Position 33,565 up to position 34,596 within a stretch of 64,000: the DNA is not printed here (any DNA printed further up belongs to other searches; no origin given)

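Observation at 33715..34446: ~50%-GC orphan ORF translationally coupled (GTGA) to the RM gene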

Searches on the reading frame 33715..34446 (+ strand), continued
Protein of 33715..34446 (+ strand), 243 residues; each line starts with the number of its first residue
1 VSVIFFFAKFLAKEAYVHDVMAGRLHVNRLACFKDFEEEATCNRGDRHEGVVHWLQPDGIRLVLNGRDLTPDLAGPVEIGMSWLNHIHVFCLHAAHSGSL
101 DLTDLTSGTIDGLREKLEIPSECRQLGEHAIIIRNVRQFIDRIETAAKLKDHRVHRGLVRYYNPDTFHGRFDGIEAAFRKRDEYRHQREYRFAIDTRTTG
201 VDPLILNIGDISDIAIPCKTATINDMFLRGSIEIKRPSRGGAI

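Call 35: get_annotated_region(hit=H3, flank=8000)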
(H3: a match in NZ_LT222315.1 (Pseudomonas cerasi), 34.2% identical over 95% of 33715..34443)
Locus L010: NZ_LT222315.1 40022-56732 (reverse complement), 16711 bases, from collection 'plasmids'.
description: Pseudomonas cerasi isolate Sour cherry (Prunus cerasus) symptomatic leaf plasmid p58T3
organism: Pseudomonas cerasi (NCBI taxid 1583341)
taxonomy: Bacteria; Pseudomonadota; Gammaproteobacteria; Pseudomonadales; Pseudomonadaceae; Pseudomonas; Pseudomonas cerasi
host: -; source: Prunus cerasus (sour cherry),Sour cherry (Prunus cerasus) symptomatic leaf; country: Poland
typing (MOB-suite, as given by PLSDB): conjugative; replicon rep_cluster_283,rep_cluster_283; relaxase MOBP,MOBP; mating-pair formation MPF_T
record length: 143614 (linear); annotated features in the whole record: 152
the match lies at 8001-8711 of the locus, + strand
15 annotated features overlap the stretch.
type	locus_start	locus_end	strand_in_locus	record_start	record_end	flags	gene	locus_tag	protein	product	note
CDS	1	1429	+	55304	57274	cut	-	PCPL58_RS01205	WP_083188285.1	S-type pyocin domain-containing protein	-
CDS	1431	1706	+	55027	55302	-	-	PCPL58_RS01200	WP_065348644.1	bacteriocin immunity protein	-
CDS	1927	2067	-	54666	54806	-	-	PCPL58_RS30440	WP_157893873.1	hypothetical protein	-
CDS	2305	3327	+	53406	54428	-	istA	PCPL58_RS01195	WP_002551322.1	IS21-like element ISPsy4 family transposase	GO:0006313 - DNA transposition [Evidence IEA]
CDS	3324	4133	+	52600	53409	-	istB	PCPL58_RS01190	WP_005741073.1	IS21-like element ISPsy4 family helper ATPase IstB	-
CDS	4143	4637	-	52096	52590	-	-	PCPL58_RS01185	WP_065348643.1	hypothetical protein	-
CDS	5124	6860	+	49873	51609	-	-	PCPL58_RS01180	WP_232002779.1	N-6 DNA methylase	GO:0006306 - DNA methylation [Evidence IEA]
CDS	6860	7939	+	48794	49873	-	-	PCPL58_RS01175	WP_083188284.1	BsuBI/PstI family type II restriction endonuclease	GO:0009307 - DNA restriction-modification system [Evidence IEA]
CDS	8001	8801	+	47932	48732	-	-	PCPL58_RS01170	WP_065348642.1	hypothetical protein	-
CDS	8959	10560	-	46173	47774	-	-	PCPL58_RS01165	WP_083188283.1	AAA family ATPase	-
CDS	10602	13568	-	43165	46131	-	-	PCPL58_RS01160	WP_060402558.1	Tn3 family transposase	-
CDS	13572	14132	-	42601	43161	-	-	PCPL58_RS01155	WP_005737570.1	recombinase family protein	GO:0006310 - DNA recombination [Evidence IEA]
CDS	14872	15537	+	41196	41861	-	xopO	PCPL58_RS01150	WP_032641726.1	XopO/AvrRps4 family type III secretion system effector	GO:0030254 - protein secretion by the type III secretion system [Evidence IEA]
CDS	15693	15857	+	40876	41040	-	-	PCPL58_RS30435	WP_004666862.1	hypothetical protein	-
CDS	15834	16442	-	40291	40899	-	-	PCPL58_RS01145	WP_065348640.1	AAA family ATPase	-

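Call 36: get_annotated_region(hit=H5, flank=8000)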
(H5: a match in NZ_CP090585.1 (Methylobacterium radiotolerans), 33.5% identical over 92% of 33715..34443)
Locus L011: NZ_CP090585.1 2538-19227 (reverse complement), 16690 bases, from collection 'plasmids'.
description: Methylobacterium radiotolerans strain NYY1 plasmid pNYY1_6, complete sequence
organism: Methylobacterium radiotolerans (NCBI taxid 31998)
taxonomy: Bacteria; Pseudomonadota; Alphaproteobacteria; Hyphomicrobiales; Methylobacteriaceae; Methylobacterium; Methylobacterium radiotolerans
host: -; source: Pure isolate,Urban soil; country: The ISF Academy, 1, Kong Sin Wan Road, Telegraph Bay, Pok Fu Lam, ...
typing (MOB-suite, as given by PLSDB): non-mobilizable
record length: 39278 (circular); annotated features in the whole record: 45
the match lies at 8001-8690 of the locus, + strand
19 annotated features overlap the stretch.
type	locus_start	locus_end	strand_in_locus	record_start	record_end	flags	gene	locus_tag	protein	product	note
CDS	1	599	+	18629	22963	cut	mobF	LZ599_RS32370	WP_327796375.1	MobF family relaxase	-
CDS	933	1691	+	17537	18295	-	-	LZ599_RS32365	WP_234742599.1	hypothetical protein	-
CDS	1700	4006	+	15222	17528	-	-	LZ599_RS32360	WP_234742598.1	type IV secretion system DNA-binding domain-containing protein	-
CDS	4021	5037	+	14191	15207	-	-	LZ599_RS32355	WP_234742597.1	hypothetical protein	-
CDS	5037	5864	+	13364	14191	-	-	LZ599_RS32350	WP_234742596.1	hypothetical protein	-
CDS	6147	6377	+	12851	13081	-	-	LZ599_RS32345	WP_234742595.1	hypothetical protein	-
CDS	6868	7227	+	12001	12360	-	-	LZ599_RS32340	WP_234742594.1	DUF2958 domain-containing protein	-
CDS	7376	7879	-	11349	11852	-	-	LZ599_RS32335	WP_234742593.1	hypothetical protein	-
CDS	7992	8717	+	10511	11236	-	-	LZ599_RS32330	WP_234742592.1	hypothetical protein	-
CDS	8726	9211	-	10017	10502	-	-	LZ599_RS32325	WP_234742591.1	type II toxin-antitoxin system YhaV family toxin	-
CDS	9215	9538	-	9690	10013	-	-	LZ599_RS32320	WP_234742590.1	type II toxin-antitoxin system PrlF family antitoxin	GO:0001558 - regulation of cell growth [Evidence IEA]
CDS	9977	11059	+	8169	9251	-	-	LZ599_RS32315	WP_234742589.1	putative sulfate exporter family transporter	-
CDS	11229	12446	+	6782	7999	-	-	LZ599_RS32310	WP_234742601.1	molybdopterin-dependent oxidoreductase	-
CDS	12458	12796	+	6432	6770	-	-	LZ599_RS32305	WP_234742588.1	cytochrome c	-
CDS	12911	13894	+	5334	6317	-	-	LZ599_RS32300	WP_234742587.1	beta-propeller fold lactonase family protein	-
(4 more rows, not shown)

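Call 37: search_protein_representatives(alignment_id=A1)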
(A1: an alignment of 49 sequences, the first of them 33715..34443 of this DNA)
Query: 49 sequences, 234 profile positions. Proteins with E-value up to 0.001 (for the whole library): 4427; up to 1e-10: 2366; up to 1e-30: 433. The best 150 are listed.
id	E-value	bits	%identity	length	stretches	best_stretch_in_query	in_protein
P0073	1.3e-89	315.8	-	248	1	1-233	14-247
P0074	3.3e-89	314.5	-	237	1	1-229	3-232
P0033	1.4e-88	312.4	-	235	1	1-224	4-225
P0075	1.3e-86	305.9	-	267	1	2-201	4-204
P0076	1.2e-83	296.3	-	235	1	2-224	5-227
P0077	3.1e-82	291.6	-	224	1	1-224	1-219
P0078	1.2e-81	289.8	-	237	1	2-232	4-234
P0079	3.5e-81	288.2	-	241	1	1-224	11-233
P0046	3.6e-80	284.9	-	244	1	1-232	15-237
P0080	7.6e-80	283.8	-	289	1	2-230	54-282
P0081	1.1e-77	276.8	-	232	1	1-224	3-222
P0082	1.7e-77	276.1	-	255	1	2-223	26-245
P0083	7.7e-77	274.0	-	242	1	1-224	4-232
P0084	1.7e-75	269.6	-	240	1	3-224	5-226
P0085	1.9e-75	269.4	-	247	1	1-228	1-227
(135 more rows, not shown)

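Call 39: search_protein_families(library=pfam, alignment_id=A2, max_evalue=1)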
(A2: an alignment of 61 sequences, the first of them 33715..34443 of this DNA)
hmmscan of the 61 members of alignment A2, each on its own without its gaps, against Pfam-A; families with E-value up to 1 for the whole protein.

A. member 1, window:33715-34443:+ (243 aa): 0 families

B. families by the number of members that match (of 61 scanned): 23 families
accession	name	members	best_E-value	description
PF11185.13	DUF2971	5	0.017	Protein of unknown function (DUF2971)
PF07508.19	Recombinase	2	0.0034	Recombinase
PF14651.12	Lipocalin_7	2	0.014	Lipocalin / cytosolic fatty-acid binding protein family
PF22292.1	DUF6965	2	0.056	Domain of unknown function (DUF6965)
PF21912.2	Glyco_transf_99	2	0.096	Glycosyltransferase 99 family N-terminal domain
PF11614.14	FixG_C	1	0.0026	IG-like fold at C-terminal of FixG, putative oxidoreductase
PF12018.13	FAP206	1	0.01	Domain of unknown function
PF20465.4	MmeI_hel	1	0.038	MmeI, helicase spacer domain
PF08461.16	HTH_12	1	0.04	Ribonuclease R winged-helix domain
PF03911.21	Sec61_beta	1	0.043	Sec61beta family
PF01358.24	PARP_regulatory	1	0.072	Poly A polymerase regulatory subunit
PF13392.12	HNH_3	1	0.073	HNH endonuclease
PF22520.2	Crb2_Tudor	1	0.081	Crb2, Tudor domain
PF24471.1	KH_DEAH11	1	0.086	DEAH11-like, KH-domain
PF10804.13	DUF2538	1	0.094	Protein of unknown function (DUF2538)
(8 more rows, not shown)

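Call 40: find_related_loci(query=A1, collection=genome_contigs, flank=8000)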
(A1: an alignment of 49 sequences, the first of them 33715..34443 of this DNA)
Query A1 (243 aa) in genome_contigs; peptide patterns used: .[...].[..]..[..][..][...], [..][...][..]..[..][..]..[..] (x = any residue, [..] = any of these).
241 stretches matched a pattern; 121 encode a relative of the query (tblastn E <= 1e-3); the best 80 are kept; 80 distinct loci.
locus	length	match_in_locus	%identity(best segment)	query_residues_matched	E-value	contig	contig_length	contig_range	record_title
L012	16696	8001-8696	51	3-242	2e-79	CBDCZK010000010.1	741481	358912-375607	MAG: Endozoicomonadaceae bacterium isolate 16bdaa04-9b06-4a59-819a-f28dee817e19 genome assembly, contig: contig_10, whol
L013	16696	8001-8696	49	3-242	6e-79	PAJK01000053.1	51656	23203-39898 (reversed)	MAG: Oceanospirillaceae bacterium isolate SAT97 171730, whole genome shotgun sequence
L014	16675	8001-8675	52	4-228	5e-78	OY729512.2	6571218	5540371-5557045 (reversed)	MAG: Thalassobaculaceae bacterium isolate a8bd7160-0c7c-4351-a665-cbf86186f35e genome assembly, chromosome: 1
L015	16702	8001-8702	49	2-235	1e-77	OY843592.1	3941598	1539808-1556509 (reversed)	MAG: bacterium isolate 70215dce-3925-452b-89ef-f300e4ed0d2f genome assembly, chromosome: 1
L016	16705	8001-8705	47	1-234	1e-76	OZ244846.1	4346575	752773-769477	MAG: Gammaproteobacteria bacterium isolate c4b6e239-c71f-4241-b0b0-6ad111843a63 genome assembly, chromosome: 1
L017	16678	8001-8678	50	3-235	8e-77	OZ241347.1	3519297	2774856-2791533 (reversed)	MAG: Gammaproteobacteria bacterium isolate 902cf1fa-e630-4afc-8fc8-97bfb37d8fab genome assembly, chromosome: 1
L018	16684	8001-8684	48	3-238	1e-76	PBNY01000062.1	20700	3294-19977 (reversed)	MAG: Oceanospirillaceae bacterium isolate SP177 MHASMcontig_1725142, whole genome shotgun sequence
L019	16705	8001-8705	50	1-234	1e-75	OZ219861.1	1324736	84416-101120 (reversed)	MAG: Dehalococcoidia bacterium isolate 64608d2e-b53d-4acf-b835-26db22483995 genome assembly, chromosome: 3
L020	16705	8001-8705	47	1-234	2e-75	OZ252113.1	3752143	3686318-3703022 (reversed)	MAG: Acidobacteriota bacterium isolate 2c58d5ee-68e6-4fab-842c-f2a4eb34635a genome assembly, chromosome: 1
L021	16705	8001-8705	49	1-234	1e-73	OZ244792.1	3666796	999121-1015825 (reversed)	MAG: Dehalococcoidia bacterium isolate ad4dcc4a-e611-4ae4-9ebb-ef3820abf337 genome assembly, chromosome: 1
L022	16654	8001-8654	50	4-224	6e-74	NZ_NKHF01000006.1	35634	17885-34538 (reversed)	Pseudoalteromonas piscicida strain 36Y_RITHPW contig00149, whole genome shotgun sequence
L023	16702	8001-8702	50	4-236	1e-73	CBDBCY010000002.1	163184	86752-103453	MAG: Acidimicrobiia bacterium isolate 5869b7e0-be7e-4f88-8776-9a9c90231507 genome assembly, contig: contig_2, whole geno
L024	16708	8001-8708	49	1-235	2e-72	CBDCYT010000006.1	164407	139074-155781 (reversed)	MAG: Dehalococcoidia bacterium isolate b3e3ad07-64b9-47c7-ad82-6c21615a0932 genome assembly, contig: contig_6, whole gen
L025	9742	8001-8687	45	1-237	2e-71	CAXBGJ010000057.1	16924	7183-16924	MAG TPA_asm: uncultured Marinomonas sp. isolate ERR2762170_metabat2_28 genome assembly, contig: ERZ3421932.791, whole ge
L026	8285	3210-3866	48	3-224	9e-72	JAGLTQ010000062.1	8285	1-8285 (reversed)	MAG: Gammaproteobacteria bacterium isolate RS_11_10 ZL20.bin.10.fa_62, whole genome shotgun sequence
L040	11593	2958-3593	43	3-216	1e-57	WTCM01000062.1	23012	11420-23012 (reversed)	MAG: Methyloprofundus sp. isolate GLR996 c_000000376680, whole genome shotgun sequence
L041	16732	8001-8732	48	1-242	3e-73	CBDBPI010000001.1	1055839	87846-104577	MAG: Dehalococcoidia bacterium isolate 10daed5f-1fdc-4a8a-833a-0f530d489894 genome assembly, contig: contig_1, whole gen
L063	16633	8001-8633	35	5-225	4e-32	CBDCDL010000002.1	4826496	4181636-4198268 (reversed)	MAG: Spirochaetia bacterium isolate 978a6f5d-7542-411a-95a3-dd801879e222 genome assembly, contig: contig_2, whole genome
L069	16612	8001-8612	36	39-237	2e-27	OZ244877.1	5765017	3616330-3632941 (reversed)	MAG: Caldilineaceae bacterium isolate 0e9cf59c-3ae2-4fcc-b9d8-336f82ec9d6e genome assembly, chromosome: 1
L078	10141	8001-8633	27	11-226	1e-20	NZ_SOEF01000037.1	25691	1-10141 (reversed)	Halanaerobium congolense strain DSMZ 11287 Ga0206404_137, whole genome shotgun sequence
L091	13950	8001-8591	29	9-215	4e-16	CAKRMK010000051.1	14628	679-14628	MAG: uncultured Blautia sp. isolate REFINED_METABAT215_TOP10_CONTIGS_1500_ASSEMBLY_K77_MERGED__Hadza_PheChl_Fiber-Hadza-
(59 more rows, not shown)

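Call 45: get_annotated_region(hit=H9, flank=6000)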
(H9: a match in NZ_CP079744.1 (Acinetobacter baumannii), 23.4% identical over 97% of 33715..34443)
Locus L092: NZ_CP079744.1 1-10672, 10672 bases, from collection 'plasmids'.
description: Acinetobacter baumannii strain 04117201 plasmid unnamed, complete sequence
organism: Acinetobacter baumannii (NCBI taxid 470)
taxonomy: Bacteria; Pseudomonadota; Gammaproteobacteria; Moraxellales; Moraxellaceae; Acinetobacter; Acinetobacter baumannii
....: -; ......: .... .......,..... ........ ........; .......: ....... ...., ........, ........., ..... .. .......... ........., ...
typing (MOB-suite, as given by PLSDB): non-mobilizable
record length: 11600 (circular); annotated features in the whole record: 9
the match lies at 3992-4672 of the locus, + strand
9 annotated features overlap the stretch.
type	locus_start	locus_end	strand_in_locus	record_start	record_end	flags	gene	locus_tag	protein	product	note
CDS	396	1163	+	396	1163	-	-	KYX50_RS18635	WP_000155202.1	NUDIX domain-containing protein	-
CDS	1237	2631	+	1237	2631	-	-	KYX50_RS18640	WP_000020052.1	methylenetetrahydrofolate reductase C-terminal domain-containing protein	-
CDS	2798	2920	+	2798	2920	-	-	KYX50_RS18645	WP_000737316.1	hypothetical protein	-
CDS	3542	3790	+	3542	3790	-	-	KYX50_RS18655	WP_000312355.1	hypothetical protein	-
CDS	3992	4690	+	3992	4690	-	-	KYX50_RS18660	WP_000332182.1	hypothetical protein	-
CDS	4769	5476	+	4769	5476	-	-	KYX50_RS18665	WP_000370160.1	hypothetical protein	-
CDS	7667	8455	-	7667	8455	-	-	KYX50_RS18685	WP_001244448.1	helix-turn-helix transcriptional regulator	GO:0006355 - regulation of DNA-templated transcription [Evidence IEA]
CDS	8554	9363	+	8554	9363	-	-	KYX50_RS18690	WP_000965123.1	sulfite exporter TauE/SafE family protein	GO:0006810 - transport [Evidence IEA]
CDS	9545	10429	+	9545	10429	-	-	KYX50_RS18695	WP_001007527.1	phosphoribosyltransferase family protein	GO:0009116 - nucleoside metabolic process [Evidence IEA]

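Call 46: get_annotated_region(hit=H7, flank=6000)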
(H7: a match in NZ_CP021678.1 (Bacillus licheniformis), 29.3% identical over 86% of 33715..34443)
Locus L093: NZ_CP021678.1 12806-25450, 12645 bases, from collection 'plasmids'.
description: Bacillus licheniformis strain SRCM100027 plasmid pBL027-1
organism: Bacillus licheniformis (NCBI taxid 1402)
taxonomy: Bacteria; Bacillota; Bacilli; Bacillales; Bacillaceae; Bacillus; Bacillus licheniformis
host: -; source: cell culture,food; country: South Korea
typing (MOB-suite, as given by PLSDB): non-mobilizable
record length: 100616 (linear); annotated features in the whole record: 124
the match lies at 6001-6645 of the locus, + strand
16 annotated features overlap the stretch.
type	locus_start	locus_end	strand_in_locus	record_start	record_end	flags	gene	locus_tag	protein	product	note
CDS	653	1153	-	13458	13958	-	-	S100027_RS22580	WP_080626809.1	hypothetical protein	-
CDS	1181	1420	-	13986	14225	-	-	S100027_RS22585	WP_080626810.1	hypothetical protein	-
CDS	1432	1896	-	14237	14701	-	-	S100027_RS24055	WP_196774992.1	hypothetical protein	-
CDS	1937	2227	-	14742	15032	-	-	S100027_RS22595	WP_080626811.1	hypothetical protein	-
CDS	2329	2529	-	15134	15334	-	-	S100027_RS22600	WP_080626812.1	hypothetical protein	-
CDS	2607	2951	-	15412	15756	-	-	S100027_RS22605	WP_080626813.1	hypothetical protein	-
CDS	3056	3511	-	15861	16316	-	-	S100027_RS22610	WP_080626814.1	hypothetical protein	-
CDS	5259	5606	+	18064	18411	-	-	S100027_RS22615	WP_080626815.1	hypothetical protein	-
CDS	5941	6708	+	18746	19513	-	-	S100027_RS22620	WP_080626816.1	hypothetical protein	-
CDS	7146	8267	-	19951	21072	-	-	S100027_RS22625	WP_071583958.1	RapH N-terminal domain-containing protein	-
CDS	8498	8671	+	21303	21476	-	-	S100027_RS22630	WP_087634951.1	hypothetical protein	-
CDS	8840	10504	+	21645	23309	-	-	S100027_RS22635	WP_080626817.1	T7SS effector LXG polymorphic toxin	-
CDS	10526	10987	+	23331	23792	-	-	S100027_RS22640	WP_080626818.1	Imm30 family immunity protein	-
CDS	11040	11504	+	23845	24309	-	-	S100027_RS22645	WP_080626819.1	Imm30 family immunity protein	-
CDS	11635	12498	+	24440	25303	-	-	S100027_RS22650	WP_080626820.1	hypothetical protein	-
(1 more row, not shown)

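Call 47: get_annotated_region(hit=H8, flank=6000)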
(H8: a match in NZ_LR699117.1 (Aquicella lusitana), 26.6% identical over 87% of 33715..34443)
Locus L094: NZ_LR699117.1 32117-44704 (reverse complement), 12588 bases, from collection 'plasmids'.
description: Aquicella lusitana strain SGT-39 plasmid 4
organism: Aquicella lusitana (NCBI taxid 254246)
taxonomy: Bacteria; Pseudomonadota; Gammaproteobacteria; Legionellales; Coxiellaceae; Aquicella; Aquicella lusitana
host: -; source: Borehole HDN1, spa; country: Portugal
typing (MOB-suite, as given by PLSDB): non-mobilizable
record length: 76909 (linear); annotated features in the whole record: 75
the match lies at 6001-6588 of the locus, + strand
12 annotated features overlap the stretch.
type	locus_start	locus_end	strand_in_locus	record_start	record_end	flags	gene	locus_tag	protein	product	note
CDS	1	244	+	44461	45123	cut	-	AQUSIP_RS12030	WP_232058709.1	class I SAM-dependent methyltransferase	-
CDS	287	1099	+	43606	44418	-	-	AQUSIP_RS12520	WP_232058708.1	CHASE3 domain-containing protein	-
CDS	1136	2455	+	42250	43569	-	-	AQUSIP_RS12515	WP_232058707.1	sensor domain-containing diguanylate cyclase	GO:0009966 - regulation of signal transduction [Evidence IEA]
CDS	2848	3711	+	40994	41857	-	-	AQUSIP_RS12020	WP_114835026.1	AbiJ-NTD4 domain-containing protein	-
CDS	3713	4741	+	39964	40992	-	-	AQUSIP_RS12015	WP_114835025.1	DNA-binding protein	-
CDS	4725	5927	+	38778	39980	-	-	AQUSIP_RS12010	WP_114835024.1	tyrosine-type recombinase/integrase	GO:0015074 - DNA integration [Evidence IEA]; GO:0006310 - DNA recombination [Evidence IEA]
CDS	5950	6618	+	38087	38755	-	-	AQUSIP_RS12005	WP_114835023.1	hypothetical protein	-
CDS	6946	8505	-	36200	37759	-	ltrA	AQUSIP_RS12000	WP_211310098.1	group II intron reverse transcriptase/maturase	GO:0000373 - Group II intron splicing [Evidence IEA]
CDS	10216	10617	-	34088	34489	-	-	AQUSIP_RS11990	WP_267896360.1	arsenate reductase ArsC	-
CDS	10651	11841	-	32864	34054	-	-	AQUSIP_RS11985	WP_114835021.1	MFS transporter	-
CDS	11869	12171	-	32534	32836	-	-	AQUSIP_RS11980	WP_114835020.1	DUF190 domain-containing protein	-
CDS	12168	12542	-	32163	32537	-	crcB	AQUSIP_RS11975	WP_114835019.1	fluoride efflux transporter CrcB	GO:1903424 - fluoride transmembrane transport [Evidence IEA]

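Call 48: search_protein_families(library=pfam, proteins=[L092:3992-4690:+, L093:5941-6708:+, L094:5950-6618:+, L092:4769-5476:+, L010:8001-8801:+, L011:7992-8717:+], max_evalue=1)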
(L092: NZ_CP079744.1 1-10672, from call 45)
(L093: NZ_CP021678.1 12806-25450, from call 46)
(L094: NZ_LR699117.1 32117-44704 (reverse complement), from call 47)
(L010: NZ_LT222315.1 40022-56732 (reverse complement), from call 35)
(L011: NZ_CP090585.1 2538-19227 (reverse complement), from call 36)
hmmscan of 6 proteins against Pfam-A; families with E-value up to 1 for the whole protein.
L092:3992-4690:+ (232 aa): 1 family
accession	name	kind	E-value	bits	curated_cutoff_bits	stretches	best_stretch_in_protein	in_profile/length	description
PF11185.13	DUF2971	-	0.6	11.9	22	0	81-189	37-89/89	Protein of unknown function (DUF2971)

L093:5941-6708:+ (255 aa): 0 families

L094:5950-6618:+ (222 aa): 0 families

L092:4769-5476:+ (235 aa): 1 family
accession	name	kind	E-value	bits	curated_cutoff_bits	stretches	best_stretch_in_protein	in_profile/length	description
PF09997.14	DUF2238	-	0.031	14.6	26.4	1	112-159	93-140/140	Predicted membrane protein (DUF2238)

L010:8001-8801:+ (266 aa): 0 families

L011:7992-8717:+ (241 aa): 0 families
